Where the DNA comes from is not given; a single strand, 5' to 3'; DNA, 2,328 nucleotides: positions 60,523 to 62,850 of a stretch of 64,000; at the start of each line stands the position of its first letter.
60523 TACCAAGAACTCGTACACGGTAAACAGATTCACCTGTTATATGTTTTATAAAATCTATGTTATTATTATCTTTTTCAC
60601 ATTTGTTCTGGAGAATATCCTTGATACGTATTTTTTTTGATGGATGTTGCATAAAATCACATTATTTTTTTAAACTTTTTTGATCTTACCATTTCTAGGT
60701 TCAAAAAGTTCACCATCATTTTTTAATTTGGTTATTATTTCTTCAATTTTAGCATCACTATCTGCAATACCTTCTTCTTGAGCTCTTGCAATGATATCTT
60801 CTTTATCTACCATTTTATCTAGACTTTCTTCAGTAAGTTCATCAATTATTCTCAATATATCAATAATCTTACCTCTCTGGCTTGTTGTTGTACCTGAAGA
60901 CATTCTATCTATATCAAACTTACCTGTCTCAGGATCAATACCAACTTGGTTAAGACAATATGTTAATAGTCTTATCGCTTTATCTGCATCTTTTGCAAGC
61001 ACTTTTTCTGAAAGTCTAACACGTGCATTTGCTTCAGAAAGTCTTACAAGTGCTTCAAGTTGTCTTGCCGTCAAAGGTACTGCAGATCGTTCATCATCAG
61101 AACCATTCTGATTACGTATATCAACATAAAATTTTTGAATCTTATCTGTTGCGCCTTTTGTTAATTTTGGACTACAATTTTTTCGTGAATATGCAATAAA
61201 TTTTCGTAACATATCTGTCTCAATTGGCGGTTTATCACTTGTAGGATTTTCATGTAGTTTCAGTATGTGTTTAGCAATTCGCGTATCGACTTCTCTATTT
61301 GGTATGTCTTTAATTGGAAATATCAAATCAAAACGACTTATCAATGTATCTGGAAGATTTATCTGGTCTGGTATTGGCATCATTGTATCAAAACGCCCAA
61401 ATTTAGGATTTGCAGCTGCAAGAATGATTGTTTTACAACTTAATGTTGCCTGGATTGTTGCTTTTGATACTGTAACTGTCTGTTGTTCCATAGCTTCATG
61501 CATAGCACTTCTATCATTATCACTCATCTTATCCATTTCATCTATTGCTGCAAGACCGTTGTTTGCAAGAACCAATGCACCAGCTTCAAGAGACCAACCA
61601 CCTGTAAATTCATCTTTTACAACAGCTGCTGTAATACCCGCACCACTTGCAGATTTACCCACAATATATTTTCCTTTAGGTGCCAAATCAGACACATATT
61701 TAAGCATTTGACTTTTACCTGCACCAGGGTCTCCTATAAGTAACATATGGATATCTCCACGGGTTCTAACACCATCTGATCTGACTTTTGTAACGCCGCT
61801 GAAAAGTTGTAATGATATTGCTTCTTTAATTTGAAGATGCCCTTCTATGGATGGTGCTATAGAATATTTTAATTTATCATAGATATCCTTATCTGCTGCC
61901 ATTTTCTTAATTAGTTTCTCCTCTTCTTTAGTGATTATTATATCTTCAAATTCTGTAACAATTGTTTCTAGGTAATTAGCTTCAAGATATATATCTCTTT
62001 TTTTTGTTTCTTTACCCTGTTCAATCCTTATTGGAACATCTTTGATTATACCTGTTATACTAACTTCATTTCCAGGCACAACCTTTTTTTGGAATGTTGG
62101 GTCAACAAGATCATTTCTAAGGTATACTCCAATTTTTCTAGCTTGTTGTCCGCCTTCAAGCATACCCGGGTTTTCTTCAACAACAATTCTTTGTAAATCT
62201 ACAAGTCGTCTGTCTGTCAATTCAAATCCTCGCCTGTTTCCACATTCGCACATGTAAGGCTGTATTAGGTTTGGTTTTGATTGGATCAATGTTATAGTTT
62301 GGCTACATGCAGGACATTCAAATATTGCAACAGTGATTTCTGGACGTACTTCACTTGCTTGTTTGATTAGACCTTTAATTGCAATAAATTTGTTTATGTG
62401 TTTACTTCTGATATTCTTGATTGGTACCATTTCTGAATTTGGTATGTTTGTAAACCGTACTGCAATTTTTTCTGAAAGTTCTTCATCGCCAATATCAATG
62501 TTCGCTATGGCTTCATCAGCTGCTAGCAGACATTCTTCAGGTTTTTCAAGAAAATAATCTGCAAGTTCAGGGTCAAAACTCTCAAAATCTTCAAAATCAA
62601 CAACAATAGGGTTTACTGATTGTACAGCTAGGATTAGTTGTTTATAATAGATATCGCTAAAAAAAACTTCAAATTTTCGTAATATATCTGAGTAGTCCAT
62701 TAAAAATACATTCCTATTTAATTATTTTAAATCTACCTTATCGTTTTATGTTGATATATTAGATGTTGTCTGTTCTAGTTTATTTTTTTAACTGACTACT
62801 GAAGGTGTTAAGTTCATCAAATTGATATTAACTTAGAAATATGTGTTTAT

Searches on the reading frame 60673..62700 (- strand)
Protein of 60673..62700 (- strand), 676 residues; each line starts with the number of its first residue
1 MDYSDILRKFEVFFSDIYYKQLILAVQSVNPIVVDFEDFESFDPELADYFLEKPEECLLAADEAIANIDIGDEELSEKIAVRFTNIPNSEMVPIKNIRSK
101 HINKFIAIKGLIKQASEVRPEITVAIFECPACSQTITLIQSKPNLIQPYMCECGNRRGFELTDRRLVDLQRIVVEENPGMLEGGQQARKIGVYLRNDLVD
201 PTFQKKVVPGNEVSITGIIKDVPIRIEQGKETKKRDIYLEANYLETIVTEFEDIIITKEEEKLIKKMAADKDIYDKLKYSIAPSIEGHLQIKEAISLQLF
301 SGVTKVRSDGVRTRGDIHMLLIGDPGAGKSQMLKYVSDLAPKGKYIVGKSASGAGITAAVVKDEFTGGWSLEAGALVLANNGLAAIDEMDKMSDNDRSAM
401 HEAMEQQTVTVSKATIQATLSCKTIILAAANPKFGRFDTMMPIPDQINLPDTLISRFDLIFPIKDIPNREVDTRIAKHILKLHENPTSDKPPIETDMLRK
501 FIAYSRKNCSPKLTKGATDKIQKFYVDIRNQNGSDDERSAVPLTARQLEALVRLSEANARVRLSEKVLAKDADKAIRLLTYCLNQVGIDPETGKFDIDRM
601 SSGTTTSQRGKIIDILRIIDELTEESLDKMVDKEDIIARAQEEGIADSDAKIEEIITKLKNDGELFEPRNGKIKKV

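Call 29: find_encoding_contigs(protein=window:60673-62700:-, flank=10000, max_places=1)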
Protein window:60673-62700:- (676 aa): no gene with exactly this product is on record in the collection.
